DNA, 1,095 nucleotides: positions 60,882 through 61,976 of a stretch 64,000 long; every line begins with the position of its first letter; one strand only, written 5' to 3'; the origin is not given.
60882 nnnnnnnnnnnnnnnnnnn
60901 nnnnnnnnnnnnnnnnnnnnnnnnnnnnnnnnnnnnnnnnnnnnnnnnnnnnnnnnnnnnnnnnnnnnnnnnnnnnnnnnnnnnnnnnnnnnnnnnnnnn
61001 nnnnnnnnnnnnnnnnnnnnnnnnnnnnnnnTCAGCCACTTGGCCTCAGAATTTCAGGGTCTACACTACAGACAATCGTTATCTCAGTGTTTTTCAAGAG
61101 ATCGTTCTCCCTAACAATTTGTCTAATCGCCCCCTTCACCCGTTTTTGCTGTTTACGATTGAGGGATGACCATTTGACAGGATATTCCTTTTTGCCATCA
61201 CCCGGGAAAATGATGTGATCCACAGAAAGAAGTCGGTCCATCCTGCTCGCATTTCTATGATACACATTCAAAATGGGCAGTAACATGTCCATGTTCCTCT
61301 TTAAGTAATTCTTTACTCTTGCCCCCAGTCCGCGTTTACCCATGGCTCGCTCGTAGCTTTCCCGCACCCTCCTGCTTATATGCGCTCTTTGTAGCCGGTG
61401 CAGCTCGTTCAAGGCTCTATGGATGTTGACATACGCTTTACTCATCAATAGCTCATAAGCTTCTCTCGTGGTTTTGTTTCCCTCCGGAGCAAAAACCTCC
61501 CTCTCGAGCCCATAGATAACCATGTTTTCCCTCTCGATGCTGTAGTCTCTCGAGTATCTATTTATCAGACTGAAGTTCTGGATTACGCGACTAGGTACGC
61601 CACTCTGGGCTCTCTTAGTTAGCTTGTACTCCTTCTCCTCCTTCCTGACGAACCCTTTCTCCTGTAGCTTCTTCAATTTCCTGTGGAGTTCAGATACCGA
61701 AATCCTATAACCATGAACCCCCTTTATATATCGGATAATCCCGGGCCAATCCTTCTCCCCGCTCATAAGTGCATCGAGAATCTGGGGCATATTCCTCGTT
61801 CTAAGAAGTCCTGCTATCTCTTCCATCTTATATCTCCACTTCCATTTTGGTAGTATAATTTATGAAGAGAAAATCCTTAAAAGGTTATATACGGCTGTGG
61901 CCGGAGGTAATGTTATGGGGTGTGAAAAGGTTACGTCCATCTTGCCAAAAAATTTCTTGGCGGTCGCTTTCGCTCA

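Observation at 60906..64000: Low-GC island abutting an intron-containing tRNA gene, likely an integrated element or genomic island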

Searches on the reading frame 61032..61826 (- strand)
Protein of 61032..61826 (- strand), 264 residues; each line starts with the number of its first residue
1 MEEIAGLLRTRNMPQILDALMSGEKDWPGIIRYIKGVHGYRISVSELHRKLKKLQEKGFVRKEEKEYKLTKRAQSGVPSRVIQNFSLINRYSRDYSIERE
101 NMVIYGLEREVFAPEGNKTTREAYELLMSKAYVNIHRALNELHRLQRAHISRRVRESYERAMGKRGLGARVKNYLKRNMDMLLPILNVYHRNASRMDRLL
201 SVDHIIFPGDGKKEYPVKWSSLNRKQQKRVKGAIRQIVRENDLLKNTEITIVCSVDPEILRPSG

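Call 8: find_encoding_contigs(protein=window:61032-61826:-, flank=10000, max_places=10)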
Protein window:61032-61826:- (264 aa): 2 contigs read that carry it; 1 place shown.
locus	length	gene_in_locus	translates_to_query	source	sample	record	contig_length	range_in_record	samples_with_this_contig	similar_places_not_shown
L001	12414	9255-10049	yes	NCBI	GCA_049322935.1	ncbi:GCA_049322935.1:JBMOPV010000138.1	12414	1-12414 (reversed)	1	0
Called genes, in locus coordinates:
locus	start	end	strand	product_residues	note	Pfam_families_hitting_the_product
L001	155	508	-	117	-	-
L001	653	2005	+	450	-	PF00270:DEAD, PF04851:ResIII, PF00271:Helicase_C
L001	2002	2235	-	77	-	PF00462:Glutaredoxin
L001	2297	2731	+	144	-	PF13668:Ferritin_2 (weak), PF00210:Ferritin, PF02915:Rubrerythrin (faint)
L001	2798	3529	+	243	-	PF02985:HEAT (faint), PF03130:HEAT_PBS (faint), PF13646:HEAT_2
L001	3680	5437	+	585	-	PF12837:Fer4_6 (faint), PF14697:Fer4_21, PF00037:Fer4 (weak), PF00005:ABC_tran, PF02463:SMC_N (faint), PF00004:AAA (faint), PF13304:AAA_21 (faint), PF00005:ABC_tran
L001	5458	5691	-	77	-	PF00462:Glutaredoxin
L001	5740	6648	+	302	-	PF01063:Aminotran_4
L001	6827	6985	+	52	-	-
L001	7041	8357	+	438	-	-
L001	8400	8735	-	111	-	-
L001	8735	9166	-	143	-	-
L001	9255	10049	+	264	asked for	-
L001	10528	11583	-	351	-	PF02518:HATPase_c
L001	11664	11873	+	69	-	-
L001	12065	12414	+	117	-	?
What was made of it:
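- On tRNA-integrated mobile element (tyrosine-recombinase type: SSV or pNOB8): The 7 kb beyond the window holds only housekeeping genes (call 8).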

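Call 15: search_protein_families(library=pfam, proteins=[L001:9255-10049:+, L001:8735-9166:-, L001:8400-8735:-, L001:7041-8357:+, L001:6827-6985:+, L001:5740-6648:+, L001:10528-11583:-], max_evalue=1)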
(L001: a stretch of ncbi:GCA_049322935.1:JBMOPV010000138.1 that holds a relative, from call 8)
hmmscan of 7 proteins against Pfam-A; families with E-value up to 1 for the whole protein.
L001:9255-10049:+ (264 aa): 9 families
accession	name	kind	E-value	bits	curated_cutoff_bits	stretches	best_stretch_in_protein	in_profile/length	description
PF21100.3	MCM_C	-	0.00022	21.4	27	1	13-68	7-62/64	MCM protein C-terminal winged helix-turn-helix domain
PF25213.1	HVO_A0261_N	-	0.00043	20.5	35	1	45-71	39-65/86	HVO_A0261 N-terminal domain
PF14947.12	HTH_45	-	0.006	17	25.5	1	42-72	31-61/77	Winged helix-turn-helix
PF13720.11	Acetyltransf_11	-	0.057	14.3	24.5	1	104-146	20-62/82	Udp N-acetylglucosamine O-acyltransferase; Domain 2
PF03551.20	PadR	-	0.066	13.7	27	1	35-67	20-54/75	Transcriptional regulator PadR-like family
PF08461.16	HTH_12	-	0.099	13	21.4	1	39-70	27-59/66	Ribonuclease R winged-helix domain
PF06969.22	HemN_C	-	0.1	13.1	24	1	43-73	33-64/67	HemN C-terminal domain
PF24038.1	DUF7347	-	0.14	12.8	27.6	0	50-74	48-71/77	Domain of unknown function (DUF7347)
PF22085.1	NorB_cytochrome_c-like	-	0.39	11.5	29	0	213-249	66-102/181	Nitric oxide reductase subunit B, cytochrome c-like domain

L001:8735-9166:- (143 aa): 7 families
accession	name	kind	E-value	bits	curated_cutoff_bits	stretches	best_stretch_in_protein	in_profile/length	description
PF04306.18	DUF456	-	0.0026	18.5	29.4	1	95-136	64-108/139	Protein of unknown function (DUF456)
PF20721.2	C19orf12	-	0.0031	17.7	30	1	91-137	46-89/163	C19orf12-like protein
PF13441.11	Gly-zipper_YMGG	-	0.0034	17.5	28.9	1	94-125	11-40/45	YMGG-like Gly-zipper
PF13488.11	Gly-zipper_Omp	-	0.029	14.7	25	1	97-129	6-40/46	Glycine zipper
PF05433.20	Rick_17kDa_Anti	-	0.089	13.2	24.2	1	94-128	7-43/43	Glycine zipper 2TM domain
PF13790.11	SR1P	-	0.54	10.9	26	1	30-47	15-32/37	SR1 protein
PF21724.2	DUF6861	-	0.63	9.9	28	1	92-127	45-80/194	Family of unknown function (DUF6861)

L001:8400-8735:- (111 aa): 1 family
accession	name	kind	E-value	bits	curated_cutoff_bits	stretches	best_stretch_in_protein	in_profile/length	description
PF02274.22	ADI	-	0.21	11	22.8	1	33-95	207-266/377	Arginine deiminase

L001:7041-8357:+ (438 aa): 0 families

L001:6827-6985:+ (52 aa): 0 families

L001:5740-6648:+ (302 aa): 1 family
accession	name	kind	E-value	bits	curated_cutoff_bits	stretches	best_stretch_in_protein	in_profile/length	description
PF01063.24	Aminotran_4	-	4e-52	177.7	28.5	1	34-264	2-223/223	Amino-transferase class IV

L001:10528-11583:- (351 aa): 6 families
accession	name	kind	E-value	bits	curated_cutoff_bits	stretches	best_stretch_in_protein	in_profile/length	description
PF02518.31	HATPase_c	-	7.3e-13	49.4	26.4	1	236-338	5-110/111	Histidine kinase-, DNA gyrase B-, and HSP90-like ATPase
PF24263.1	DUF7464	-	0.00029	20.8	27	1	85-126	4-42/61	Domain of unknown function (DUF7464)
PF13581.12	HATPase_c_2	-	0.00067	20.1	27.4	1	234-335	29-127/127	Histidine kinase-like ATPase domain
PF00512.31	HisKA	-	0.0022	18.5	26.9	1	121-143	8-30/66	His Kinase A (phospho-acceptor) domain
PF19478.4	TrbL_2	-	0.02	15.1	27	1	125-174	82-131/174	TrbL/VirB6 plasmid conjugal transfer like protein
PF14501.12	HATPase_c_5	-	0.2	12.1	22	1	237-327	6-93/102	GHKL domain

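Call 16: search_protein_families(library=phrogs, proteins=[L001:9255-10049:+, L001:8735-9166:-, L001:8400-8735:-, L001:7041-8357:+, L001:6827-6985:+], max_evalue=1)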
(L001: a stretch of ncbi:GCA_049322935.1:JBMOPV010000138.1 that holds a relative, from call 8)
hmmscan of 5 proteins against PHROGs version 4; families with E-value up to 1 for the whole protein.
L001:9255-10049:+ (264 aa): 4 families
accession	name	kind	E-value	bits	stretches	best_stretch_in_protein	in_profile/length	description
phrog_4278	-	unknown function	0.012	16.4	1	32-78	54-105/127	-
phrog_3502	-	unknown function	0.057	14.5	1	27-68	69-109/131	-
phrog_3061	-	unknown function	0.12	13.6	1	137-175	10-48/78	-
phrog_20418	-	unknown function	0.17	12.8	1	86-112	11-37/59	-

L001:8735-9166:- (143 aa): 6 families
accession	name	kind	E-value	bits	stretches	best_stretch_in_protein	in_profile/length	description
phrog_18476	-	unknown function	0.0043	17.8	1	94-125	72-103/209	-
phrog_6056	-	head and packaging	0.0069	17.2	1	96-140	10-54/224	internal virion protein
phrog_973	-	tail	0.17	10.6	1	87-125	755-793/1465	tail length tape measure protein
phrog_16692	-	unknown function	0.21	10.9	1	92-125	724-757/1107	-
phrog_36570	-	unknown function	0.32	12.2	1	7-50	10-51/89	-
phrog_4431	-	unknown function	0.4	11.6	1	95-127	101-134/184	-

L001:8400-8735:- (111 aa): 0 families

L001:7041-8357:+ (438 aa): 1 family
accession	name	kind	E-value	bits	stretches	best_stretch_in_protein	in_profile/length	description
phrog_32012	-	unknown function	0.21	12.7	1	2-35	5-38/67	-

L001:6827-6985:+ (52 aa): 0 families

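Call 17: find_homologous_proteins(query=L001:7041-8357:+, max_evalue=0.001)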
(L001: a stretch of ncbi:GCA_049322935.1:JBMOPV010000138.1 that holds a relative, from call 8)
Query L001:7041-8357:+ (438 aa): 1 proteins with E <= 0.001 among 8000 candidates.
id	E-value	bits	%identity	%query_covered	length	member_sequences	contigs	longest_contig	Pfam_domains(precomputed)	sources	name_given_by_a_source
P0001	1.9e-289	977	100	100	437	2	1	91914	-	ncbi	ncbi:MAG: hypothetical protein AB1295_01490 [Candidatus Micrarchaeota archaeon]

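Call 18: find_homologous_proteins(query=L001:9255-10049:+, max_evalue=0.001)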
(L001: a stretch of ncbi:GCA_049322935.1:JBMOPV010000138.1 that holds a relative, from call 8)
Query L001:9255-10049:+ (264 aa): 1 proteins with E <= 0.001 among 450 candidates.
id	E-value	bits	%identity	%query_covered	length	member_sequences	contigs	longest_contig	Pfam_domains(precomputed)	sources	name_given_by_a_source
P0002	1.6e-168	577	100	100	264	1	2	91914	-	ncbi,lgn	ncbi:MAG: hypothetical protein AB1295_01480 [Candidatus Micrarchaeota archaeon]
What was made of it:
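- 61032..61826 (-): 264-aa orphan protein with an N-terminal winged-helix-like DNA-binding domain. It is the gene nearest the tRNA 5' end, on the same strand as the tRNA, and is divergently transcribed from the next two genes. Only a self-hit in 5.8e9 proteins (call 18).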

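Call 19: find_related_loci(query=L001:5740-6648:+, collection=genome_contigs, flank=10000)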
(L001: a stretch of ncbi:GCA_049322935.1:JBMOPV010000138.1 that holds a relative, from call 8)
Query L001:5740-6648:+ (302 aa) in genome_contigs; peptide patterns used: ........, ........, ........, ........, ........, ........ (x = any residue, [..] = any of these).
599 stretches matched a pattern (row limit reached: there are more); 566 encode a relative of the query (tblastn E <= 1e-3); the best 80 are kept; 80 distinct loci.
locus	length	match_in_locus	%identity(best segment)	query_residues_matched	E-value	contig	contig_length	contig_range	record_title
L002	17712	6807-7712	73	1-302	3e-159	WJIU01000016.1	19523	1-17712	MAG: Candidatus Micrarchaeota archaeon isolate Bin_091 k141_520260, whole genome shotgun sequence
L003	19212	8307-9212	72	1-302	9e-159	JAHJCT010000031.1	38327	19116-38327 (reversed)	MAG: Candidatus Micrarchaeota archaeon isolate Modern_marine.mb.318 Modern_marine.mb.318_k141_2600286, whole genome shot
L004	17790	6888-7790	73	2-302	5e-158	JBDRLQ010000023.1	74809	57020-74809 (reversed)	MAG: Candidatus Micrarchaeota archaeon isolate MEGAHIT-group-1.785 k141_9610186, whole genome shotgun sequence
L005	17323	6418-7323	70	1-302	9e-151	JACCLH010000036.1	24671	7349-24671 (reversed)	MAG: Candidatus Micrarchaeota archaeon isolate Sv348 k141_4722161, whole genome shotgun sequence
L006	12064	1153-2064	69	1-302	3e-148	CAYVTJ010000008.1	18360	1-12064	MAG TPA_asm: Candidatus Micrarchaeota archaeon isolate binchicken_co15_137 genome assembly, contig: NODE_1703_length_183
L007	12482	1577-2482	66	1-302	2e-142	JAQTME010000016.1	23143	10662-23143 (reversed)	MAG: Candidatus ainarchaeum sp. isolate STA_33 NODE_4173_length_23143_cov_3.803876_Sandtown_A, whole genome shotgun sequ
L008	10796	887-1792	65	1-302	2e-140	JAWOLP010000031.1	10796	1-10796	MAG: Candidatus Micrarchaeia archaeon isolate bin_281 c_000014372072, whole genome shotgun sequence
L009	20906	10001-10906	63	1-302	7e-140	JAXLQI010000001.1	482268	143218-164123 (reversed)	MAG: Candidatus Micrarchaeia archaeon isolate STL-MIC1 C1.33.fa-1, whole genome shotgun sequence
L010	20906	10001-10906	63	1-302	2e-137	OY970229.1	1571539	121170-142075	MAG: uncultured Candidatus Micrarchaeota archaeon isolate MFD01476.bin.c.6 genome assembly, chromosome: 1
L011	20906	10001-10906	62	1-302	6e-137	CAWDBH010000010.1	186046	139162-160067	MAG: uncultured Candidatus Micrarchaeota archaeon isolate MFD01689.bin.2.62 genome assembly, contig: contig_34785, whole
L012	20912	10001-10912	63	1-302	1e-135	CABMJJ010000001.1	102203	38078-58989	uncultured archaeon isolate LFW-283_2 genome assembly, contig: LFW2832_1, whole genome shotgun sequence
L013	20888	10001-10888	64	6-301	2e-132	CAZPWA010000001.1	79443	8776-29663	MAG TPA_asm: Candidatus Micrarchaeota archaeon isolate SRP135725_co1_582 genome assembly, contig: NODE_186_length_79443_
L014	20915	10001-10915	59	1-302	1e-127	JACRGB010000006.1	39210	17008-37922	MAG: Candidatus Micrarchaeota archaeon isolate NC_groundwater_1740_Pr3_B-0.1um_41_29 SR-2_scaffold_141_521418, whole gen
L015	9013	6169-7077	60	1-302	3e-126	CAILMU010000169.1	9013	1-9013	uncultured Candidatus Micrarchaeota archaeon isolate AlinenSediments_bin-0775 genome assembly, contig: bin-0775:169/246,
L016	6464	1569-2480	57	3-302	4e-114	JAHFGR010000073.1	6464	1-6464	MAG: Candidatus Micrarchaeota archaeon isolate nzgw32 NODE_21849_length_6465_cov_2.398014, whole genome shotgun sequence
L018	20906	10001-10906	63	1-302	6e-135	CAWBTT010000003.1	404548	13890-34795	MAG: uncultured Candidatus Micrarchaeota archaeon isolate MFD03804.bin.2.25 genome assembly, contig: contig_19076, whole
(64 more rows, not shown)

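Call 26: search_protein_families(library=pfam, proteins=[L007:3371-3661:-, L007:3662-4060:-, L007:4100-5368:-, L007:5461-6633:+, L007:6621-7232:+, L007:7383-8096:+, L007:8226-8543:+, L007:8614-9024:+, L011:11232-11738:+, L007:2532-3038:+], max_evalue=0.01)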
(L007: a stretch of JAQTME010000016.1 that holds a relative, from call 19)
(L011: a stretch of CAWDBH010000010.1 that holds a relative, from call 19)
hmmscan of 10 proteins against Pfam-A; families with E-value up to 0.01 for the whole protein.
L007:3371-3661:- (96 aa): 0 families

L007:3662-4060:- (132 aa): 1 family
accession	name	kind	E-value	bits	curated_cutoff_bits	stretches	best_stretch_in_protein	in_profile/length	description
PF09076.15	Crystall_2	-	0.0091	16.2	25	0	84-113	28-59/70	Beta/Gamma crystallin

L007:4100-5368:- (422 aa): 2 families
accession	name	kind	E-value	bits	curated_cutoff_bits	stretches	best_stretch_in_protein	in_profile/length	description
PF00188.32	CAP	-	2.8e-18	67.3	21.1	1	280-420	2-116/117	Cysteine-rich secretory protein family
PF01428.23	zf-AN1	-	0.0034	17.9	27.9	1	30-63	1-36/40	AN1-like Zinc finger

L007:5461-6633:+ (390 aa): 2 families
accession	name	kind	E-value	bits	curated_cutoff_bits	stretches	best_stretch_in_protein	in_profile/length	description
PF00571.33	CBS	-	1.3e-23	83.5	24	2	5-58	1-55/57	CBS domain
PF00413.30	Peptidase_M10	-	0.0033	17.7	24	1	318-344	111-137/159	Matrixin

L007:6621-7232:+ (203 aa): 1 family
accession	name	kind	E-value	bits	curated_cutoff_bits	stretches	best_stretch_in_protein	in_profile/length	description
PF11645.14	PDDEXK_5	-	2.7e-05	24.6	26.1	1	58-122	8-73/138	PD-(D/E)XK endonuclease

L007:7383-8096:+ (237 aa): 0 families

L007:8226-8543:+ (105 aa): 3 families
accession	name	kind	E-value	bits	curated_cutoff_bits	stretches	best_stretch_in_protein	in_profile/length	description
PF01428.23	zf-AN1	-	2.9e-09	37.3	27.9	1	41-80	1-39/40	AN1-like Zinc finger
PF01363.27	FYVE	-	9.3e-05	22.9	27.8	1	38-77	8-39/67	FYVE zinc finger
PF13912.12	zf-C2H2_6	-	0.0034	17.8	25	0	38-49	1-12/27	C2H2-type zinc finger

L007:8614-9024:+ (136 aa): 0 families

L011:11232-11738:+ (168 aa): 0 families

L007:2532-3038:+ (168 aa): 0 families

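Call 28: find_related_loci(query=L001:5740-6648:+, collection=metagenome_contigs, flank=10000)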
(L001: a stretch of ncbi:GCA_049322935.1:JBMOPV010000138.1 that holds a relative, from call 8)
Query L001:5740-6648:+ (302 aa) in metagenome_contigs; peptide patterns used: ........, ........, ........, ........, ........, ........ (x = any residue, [..] = any of these).
600 stretches matched a pattern (row limit reached: there are more); 552 encode a relative of the query (tblastn E <= 1e-3); the best 80 are kept; 80 distinct loci.
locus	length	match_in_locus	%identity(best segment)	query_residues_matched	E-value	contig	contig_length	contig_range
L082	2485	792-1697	85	1-302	0e+0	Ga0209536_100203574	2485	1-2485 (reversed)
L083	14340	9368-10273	77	1-302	4e-166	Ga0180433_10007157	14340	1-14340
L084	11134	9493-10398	72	1-302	7e-157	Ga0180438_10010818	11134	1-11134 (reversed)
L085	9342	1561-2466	72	1-302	7e-157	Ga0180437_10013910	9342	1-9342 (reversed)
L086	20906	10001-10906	72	1-302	6e-156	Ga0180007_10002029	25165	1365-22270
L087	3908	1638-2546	70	1-302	2e-156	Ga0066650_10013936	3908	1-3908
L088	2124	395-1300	66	1-302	3e-156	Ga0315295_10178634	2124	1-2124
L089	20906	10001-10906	68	1-302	4e-146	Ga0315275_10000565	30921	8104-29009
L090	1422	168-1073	65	1-302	5e-156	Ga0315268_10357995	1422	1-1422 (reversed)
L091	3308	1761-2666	64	1-302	2e-146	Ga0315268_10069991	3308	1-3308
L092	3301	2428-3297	66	1-290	5e-146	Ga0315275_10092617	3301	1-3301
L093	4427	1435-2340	67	1-302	2e-140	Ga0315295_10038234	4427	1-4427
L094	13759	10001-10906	63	1-302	7e-138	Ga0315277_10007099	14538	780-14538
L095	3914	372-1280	64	1-302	1e-138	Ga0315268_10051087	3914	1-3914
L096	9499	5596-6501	61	1-302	3e-132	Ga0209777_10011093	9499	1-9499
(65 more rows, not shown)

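Call 41: find_related_loci(query=L001:9255-10049:+, collection=viral_contigs, flank=5000)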
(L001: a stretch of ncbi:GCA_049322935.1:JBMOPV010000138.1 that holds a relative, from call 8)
Query L001:9255-10049:+ (264 aa) in viral_contigs; peptide patterns used: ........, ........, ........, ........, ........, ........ (x = any residue, [..] = any of these).
3 stretches matched a pattern, but none encodes a relative of the query by tblastn (E <= 1e-3).

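Call 42: find_related_loci(query=L001:7041-8357:+, collection=viral_contigs, flank=5000)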
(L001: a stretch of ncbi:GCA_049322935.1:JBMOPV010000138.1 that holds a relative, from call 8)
Query L001:7041-8357:+ (438 aa) in viral_contigs; peptide patterns used: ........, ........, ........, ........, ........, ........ (x = any residue, [..] = any of these).
1 stretches matched a pattern, but none encodes a relative of the query by tblastn (E <= 1e-3).
